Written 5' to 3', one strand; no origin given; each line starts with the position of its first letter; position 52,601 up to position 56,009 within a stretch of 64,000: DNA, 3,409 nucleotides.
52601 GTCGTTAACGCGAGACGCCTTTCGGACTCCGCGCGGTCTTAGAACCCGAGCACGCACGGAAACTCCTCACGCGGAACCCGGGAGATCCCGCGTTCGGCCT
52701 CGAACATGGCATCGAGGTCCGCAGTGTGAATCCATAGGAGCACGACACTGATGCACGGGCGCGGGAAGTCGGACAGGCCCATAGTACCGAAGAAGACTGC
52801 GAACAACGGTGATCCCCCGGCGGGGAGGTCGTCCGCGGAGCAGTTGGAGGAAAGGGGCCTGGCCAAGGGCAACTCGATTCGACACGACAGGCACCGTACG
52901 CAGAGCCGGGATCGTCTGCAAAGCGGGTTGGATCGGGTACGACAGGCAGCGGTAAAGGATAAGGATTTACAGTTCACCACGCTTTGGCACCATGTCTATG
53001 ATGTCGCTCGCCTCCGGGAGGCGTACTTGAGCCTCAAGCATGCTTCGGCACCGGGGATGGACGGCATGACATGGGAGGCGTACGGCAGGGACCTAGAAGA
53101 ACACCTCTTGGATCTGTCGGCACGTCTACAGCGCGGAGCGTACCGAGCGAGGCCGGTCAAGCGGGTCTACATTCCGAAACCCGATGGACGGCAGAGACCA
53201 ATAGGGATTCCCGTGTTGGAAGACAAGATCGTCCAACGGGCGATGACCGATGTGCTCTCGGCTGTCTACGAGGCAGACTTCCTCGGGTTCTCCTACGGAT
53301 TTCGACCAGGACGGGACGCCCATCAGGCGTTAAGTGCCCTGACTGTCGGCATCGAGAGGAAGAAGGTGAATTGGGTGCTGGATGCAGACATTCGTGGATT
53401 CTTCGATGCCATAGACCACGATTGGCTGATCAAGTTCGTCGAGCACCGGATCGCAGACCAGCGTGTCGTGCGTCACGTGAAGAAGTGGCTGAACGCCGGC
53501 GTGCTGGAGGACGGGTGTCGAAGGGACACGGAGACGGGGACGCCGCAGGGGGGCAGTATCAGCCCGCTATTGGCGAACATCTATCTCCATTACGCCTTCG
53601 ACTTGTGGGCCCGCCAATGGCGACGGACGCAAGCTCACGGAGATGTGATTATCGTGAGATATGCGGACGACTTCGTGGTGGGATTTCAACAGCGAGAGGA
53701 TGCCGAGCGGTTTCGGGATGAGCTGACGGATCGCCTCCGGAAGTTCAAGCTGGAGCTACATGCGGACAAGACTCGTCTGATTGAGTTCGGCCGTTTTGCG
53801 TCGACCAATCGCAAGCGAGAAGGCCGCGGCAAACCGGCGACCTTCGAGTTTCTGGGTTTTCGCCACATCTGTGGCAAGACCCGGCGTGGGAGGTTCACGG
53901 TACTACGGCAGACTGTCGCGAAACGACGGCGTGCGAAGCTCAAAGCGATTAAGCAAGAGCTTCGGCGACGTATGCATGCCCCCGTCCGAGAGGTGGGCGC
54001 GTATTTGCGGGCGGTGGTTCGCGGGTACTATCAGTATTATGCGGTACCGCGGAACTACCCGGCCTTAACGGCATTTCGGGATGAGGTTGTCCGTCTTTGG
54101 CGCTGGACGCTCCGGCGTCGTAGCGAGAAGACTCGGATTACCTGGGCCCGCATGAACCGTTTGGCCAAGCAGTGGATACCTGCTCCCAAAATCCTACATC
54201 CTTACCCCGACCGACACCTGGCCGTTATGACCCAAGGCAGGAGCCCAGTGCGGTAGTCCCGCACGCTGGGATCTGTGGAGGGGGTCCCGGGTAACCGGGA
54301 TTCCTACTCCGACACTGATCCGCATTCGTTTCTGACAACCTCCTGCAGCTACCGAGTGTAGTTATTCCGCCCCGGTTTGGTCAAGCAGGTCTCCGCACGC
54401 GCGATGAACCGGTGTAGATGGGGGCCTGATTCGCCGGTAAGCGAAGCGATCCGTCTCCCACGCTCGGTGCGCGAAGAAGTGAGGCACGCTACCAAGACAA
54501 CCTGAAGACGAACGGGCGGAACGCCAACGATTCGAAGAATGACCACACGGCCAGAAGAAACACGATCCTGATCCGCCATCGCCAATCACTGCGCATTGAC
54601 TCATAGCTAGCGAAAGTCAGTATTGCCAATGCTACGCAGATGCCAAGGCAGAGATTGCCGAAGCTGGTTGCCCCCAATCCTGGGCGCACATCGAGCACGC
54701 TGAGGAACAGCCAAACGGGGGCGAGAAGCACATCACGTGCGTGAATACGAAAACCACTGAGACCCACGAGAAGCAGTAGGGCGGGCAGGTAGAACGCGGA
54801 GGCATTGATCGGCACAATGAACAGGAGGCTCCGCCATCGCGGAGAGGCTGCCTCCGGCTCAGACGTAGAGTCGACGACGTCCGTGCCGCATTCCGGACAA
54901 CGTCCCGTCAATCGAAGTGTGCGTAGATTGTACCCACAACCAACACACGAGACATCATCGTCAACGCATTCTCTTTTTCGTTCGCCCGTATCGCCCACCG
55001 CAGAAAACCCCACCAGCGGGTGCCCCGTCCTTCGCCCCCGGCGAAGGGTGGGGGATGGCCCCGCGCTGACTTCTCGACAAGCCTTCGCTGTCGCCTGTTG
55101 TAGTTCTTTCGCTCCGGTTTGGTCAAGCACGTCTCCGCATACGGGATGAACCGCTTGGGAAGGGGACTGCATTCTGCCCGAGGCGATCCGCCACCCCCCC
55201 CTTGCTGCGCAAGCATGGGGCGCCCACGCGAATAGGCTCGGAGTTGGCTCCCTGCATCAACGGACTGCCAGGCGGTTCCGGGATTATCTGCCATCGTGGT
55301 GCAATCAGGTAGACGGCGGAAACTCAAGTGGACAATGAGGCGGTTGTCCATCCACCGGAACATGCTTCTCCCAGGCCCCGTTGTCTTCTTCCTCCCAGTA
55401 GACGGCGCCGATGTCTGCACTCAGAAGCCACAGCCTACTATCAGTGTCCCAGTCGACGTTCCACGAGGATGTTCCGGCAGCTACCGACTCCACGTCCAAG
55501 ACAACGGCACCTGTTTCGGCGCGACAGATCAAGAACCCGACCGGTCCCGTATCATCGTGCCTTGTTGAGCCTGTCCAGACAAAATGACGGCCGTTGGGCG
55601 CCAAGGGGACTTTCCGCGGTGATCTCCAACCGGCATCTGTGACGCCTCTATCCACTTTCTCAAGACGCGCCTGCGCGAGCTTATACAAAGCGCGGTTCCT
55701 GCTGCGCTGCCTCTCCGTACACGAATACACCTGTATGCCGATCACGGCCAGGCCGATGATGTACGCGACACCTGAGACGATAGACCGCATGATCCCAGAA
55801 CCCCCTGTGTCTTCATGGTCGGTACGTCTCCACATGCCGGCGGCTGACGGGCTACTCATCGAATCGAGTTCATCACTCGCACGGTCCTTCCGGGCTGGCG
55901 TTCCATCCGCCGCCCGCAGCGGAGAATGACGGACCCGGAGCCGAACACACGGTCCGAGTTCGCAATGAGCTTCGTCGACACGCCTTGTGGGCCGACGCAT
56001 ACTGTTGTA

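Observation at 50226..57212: Unidirectional six-gene array in which each intergenic gap carries the same inverted-repeat-bounded element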

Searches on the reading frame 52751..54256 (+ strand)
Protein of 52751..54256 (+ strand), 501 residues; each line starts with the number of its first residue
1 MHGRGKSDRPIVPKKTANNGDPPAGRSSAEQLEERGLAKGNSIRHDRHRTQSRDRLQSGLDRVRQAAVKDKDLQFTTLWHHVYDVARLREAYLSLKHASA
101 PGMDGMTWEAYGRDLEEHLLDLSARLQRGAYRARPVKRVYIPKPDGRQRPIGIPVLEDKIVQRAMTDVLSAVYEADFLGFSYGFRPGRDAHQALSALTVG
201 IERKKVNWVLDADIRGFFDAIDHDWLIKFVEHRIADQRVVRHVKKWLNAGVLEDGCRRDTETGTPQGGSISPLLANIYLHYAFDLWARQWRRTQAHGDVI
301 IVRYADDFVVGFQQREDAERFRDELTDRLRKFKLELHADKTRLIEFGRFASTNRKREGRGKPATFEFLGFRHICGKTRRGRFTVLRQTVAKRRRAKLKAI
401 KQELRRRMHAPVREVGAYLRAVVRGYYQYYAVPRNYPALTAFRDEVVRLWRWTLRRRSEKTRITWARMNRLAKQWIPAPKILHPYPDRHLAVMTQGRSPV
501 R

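Call 6: search_protein_families(library=pfam, proteins=[window:52751-54256:+], max_evalue=0.01)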
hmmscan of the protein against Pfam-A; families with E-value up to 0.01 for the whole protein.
window:52751-54256:+ (501 aa): 1 family
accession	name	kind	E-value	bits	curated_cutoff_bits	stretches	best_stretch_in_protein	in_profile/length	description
PF00078.32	RVT_1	-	1.6e-40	139.4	29.6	1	141-371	1-204/205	Reverse transcriptase (RNA-dependent DNA polymerase)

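Call 30: find_encoding_contigs(protein=window:52751-54256:+, flank=4000, max_places=10)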
Protein window:52751-54256:+ (501 aa): 9 contigs read that carry it; 7 places shown.
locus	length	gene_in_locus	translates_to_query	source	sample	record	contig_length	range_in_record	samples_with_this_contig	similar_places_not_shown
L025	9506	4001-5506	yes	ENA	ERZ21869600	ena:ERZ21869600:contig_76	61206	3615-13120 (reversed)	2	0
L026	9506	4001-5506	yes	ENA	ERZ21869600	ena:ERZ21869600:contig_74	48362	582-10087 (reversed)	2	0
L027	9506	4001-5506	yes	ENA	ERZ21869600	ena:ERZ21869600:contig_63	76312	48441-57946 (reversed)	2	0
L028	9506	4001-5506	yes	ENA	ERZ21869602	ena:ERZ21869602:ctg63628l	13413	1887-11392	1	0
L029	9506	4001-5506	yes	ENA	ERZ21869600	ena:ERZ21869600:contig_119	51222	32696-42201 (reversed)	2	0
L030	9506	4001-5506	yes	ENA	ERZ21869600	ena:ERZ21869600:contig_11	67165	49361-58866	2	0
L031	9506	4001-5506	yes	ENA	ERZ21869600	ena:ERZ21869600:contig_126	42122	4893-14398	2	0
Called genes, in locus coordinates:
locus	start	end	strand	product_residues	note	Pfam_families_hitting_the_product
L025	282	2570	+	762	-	PF12801:Fer4_5, PF13237:Fer4_10 (weak), PF13424:TPR_12 (weak), PF13432:TPR_16, PF14559:TPR_19, PF13432:TPR_16, PF13424:TPR_12, PF13424:TPR_12, +22 more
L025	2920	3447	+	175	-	-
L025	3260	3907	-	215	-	-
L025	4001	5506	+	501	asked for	PF00078:RVT_1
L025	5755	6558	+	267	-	PF00106:adh_short, PF08659:KR, PF03435:Sacchrp_dh_NADP (faint), PF13561:adh_short_C2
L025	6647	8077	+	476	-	PF00919:UPF0004, PF04055:Radical_SAM, PF01938:TRAM (weak)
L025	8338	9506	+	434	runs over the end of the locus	PF00180:Iso_dh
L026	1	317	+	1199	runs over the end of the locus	PF07679:I-set, PF13927:Ig_3 (weak)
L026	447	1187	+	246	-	PF03740:PdxJ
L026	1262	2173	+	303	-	PF00701:DHDPS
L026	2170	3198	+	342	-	-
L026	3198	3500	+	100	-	-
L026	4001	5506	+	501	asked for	PF00078:RVT_1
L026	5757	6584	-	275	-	PF02540:NAD_synthase (faint)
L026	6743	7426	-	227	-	PF08713:DNA_alkylation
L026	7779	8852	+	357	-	-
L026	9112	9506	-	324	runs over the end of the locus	?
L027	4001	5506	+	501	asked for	PF00078:RVT_1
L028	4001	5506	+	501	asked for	PF00078:RVT_1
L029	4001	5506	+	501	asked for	PF00078:RVT_1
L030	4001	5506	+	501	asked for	PF00078:RVT_1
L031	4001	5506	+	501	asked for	PF00078:RVT_1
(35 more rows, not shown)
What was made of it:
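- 5 of 7 intron-bearing units in the other loci lie downstream of a co-oriented gene (call 30).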

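Call 42: search_solved_structures(query=window:52751-54256:+, max_evalue=0.00001)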
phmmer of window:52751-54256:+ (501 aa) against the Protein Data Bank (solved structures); distinct sequences matched with E-value up to 0.00001: 12.
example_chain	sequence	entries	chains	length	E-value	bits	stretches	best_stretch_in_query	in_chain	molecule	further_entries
6ar1_A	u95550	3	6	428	2.3e-43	152.1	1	98-341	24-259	GsI-IIC RT | Trt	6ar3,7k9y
5hhl_A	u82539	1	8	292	9.9e-43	150.1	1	78-336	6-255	Retron-type reverse transcriptase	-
7uim_D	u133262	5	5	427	2.6e-42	148.7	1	78-337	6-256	Group II intron reverse transcriptase/maturase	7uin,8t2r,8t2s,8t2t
5hhj_A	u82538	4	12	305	3e-42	148.5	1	73-337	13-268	Retron-type reverse transcriptase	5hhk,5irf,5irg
6me0_C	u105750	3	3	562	3.9e-41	144.8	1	71-466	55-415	Maturase reverse transcriptase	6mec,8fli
5g2x_C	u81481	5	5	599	1.8e-40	142.6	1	60-281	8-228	GROUP II INTRON-ENCODED PROTEIN LTRA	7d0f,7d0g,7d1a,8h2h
7kft_D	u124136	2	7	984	1.2e-23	87.1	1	124-347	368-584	Cas6-RT-Cas1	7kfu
8ub7_A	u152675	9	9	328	1.2e-11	47.6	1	91-312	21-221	Reverse transcriptase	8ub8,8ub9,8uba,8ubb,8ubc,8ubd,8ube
9ioa_A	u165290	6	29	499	1.7e-09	40.4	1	138-314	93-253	RNA-dependent DNA polymerase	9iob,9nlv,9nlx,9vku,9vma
9d4s_A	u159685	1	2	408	1e-08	37.9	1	114-346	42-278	Group II intron-like 4 reverse transcriptase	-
9d5x_A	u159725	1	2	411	1e-08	37.9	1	114-346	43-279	Group II intron-like 4 reverse transcriptase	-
8bgj_A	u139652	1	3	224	4.3e-06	29.2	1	181-343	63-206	RNA-directed DNA polymerase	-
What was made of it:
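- Closest known: Bacterial class C. Same: Best solved-structure matches are IIC RTs (call 42).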

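Call 43: search_protein_families(library=ncbifam, proteins=[window:52751-54256:+], max_evalue=0.01)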
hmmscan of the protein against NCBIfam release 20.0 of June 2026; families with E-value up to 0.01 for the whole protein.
window:52751-54256:+ (501 aa): 9 families
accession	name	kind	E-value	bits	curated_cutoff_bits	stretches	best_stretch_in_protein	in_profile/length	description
TIGR04416.1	group_II_RT_mat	equivalog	7.7e-111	370.6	300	1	87-456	3-352/353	group II intron reverse transcriptase/maturase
NF041747.1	Drt3a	equivalog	5.1e-20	72.2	200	1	195-403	99-291/412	antiviral reverse transcriptase Drt3a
NF041746.1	Drt2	equivalog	1.3e-18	67.4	390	1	258-409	218-356/416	antiviral reverse transcriptase Drt2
NF038233.2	retron_St85_RT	exception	1.1e-15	57.7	235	1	136-342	25-211/289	retron St85 family RNA-directed DNA polymerase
NF042941.1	Retron_TIR_antiphage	equivalog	1.4e-08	34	600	1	138-350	31-222/464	TIR domain-containing anti-phage reverse transcriptase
NF041749.1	Drt4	equivalog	2.6e-07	30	450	1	300-346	223-269/489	antiviral reverse transcriptase Drt4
NF038237.1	retron_Ec67_fus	exception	2.5e-05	22.9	450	1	137-342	38-246/572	retron Ec67 family RNA-directed DNA polymerase/endonuclease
TIGR04499.1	abortive_AbiA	subfamily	7.3e-05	21.7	250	1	202-344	141-291/615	AbiA family abortive infection protein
NF041748.1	Drt3b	equivalog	0.00034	19.4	350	1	296-344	267-315/647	antiviral reverse transcriptase Drt3b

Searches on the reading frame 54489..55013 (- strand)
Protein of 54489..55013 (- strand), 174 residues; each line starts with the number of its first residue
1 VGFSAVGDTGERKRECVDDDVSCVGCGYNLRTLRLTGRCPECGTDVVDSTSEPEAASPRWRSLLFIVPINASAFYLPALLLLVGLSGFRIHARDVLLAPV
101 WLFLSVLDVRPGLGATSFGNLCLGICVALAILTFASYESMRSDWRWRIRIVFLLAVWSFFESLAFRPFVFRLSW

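Call 6: search_protein_families(library=pfam, proteins=[window:54489-55013:-], max_evalue=0.01)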
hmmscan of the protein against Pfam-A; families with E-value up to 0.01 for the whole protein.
window:54489-55013:- (174 aa): 2 families
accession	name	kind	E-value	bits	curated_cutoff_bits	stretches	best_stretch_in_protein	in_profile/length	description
PF23455.1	DUF7129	-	0.004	17.3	30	1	23-47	14-38/45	Domain of unknown function (DUF7129)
PF13248.11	Zn_ribbon_3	-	0.0072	16.2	27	0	38-49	4-14/26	zinc-ribbon domain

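Call 43: search_protein_families(library=ncbifam, proteins=[window:54489-55013:-], max_evalue=0.01)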
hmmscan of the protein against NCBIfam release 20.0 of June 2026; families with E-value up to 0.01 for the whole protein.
window:54489-55013:- (174 aa): 0 families

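Call 69: find_homologous_proteins(query=window:54489-55013:-, max_evalue=0.001)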
Query window:54489-55013:- (174 aa): 2 proteins with E <= 0.001 among 613 candidates.
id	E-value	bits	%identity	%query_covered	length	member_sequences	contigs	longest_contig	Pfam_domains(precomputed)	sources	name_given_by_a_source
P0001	2.0e-111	388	99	100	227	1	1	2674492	-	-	-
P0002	1.3e-5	43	32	80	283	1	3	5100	-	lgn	-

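Call 70: find_encoding_contigs(protein=P0001, flank=10000, max_places=4)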
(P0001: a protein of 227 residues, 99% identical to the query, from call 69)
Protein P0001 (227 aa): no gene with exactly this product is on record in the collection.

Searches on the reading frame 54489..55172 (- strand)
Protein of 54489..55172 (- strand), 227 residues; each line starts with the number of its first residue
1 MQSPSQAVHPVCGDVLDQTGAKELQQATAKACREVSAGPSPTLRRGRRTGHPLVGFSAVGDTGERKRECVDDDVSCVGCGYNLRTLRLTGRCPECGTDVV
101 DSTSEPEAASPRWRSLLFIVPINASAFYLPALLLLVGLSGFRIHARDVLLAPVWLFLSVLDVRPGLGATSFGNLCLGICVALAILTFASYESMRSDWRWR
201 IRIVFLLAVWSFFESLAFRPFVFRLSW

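Call 48: find_encoding_contigs(protein=window:54489-55172:-, flank=6000, max_places=6)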
Protein window:54489-55172:- (227 aa): no gene with exactly this product is on record in the collection.

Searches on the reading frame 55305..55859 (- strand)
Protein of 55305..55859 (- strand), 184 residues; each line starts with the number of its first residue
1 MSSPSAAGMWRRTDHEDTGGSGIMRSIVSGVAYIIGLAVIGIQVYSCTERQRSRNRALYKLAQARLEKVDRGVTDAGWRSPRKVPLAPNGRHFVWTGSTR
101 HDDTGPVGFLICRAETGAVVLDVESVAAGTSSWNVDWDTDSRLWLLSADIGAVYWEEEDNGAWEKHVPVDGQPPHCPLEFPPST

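Call 6: search_protein_families(library=pfam, proteins=[window:55305-55859:-], max_evalue=0.01)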
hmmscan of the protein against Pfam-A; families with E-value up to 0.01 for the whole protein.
window:55305-55859:- (184 aa): 0 families

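Call 43: search_protein_families(library=ncbifam, proteins=[window:55305-55859:-], max_evalue=0.01)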
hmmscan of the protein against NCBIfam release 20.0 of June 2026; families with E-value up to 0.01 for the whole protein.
window:55305-55859:- (184 aa): 0 families

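Call 77: find_homologous_proteins(query=window:55305-55859:-, max_evalue=0.001)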
Query window:55305-55859:- (184 aa): 1 proteins with E <= 0.001 among 111 candidates.
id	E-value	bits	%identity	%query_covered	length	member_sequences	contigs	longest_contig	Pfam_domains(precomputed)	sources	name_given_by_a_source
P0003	2.5e-122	424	100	100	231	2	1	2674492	-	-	-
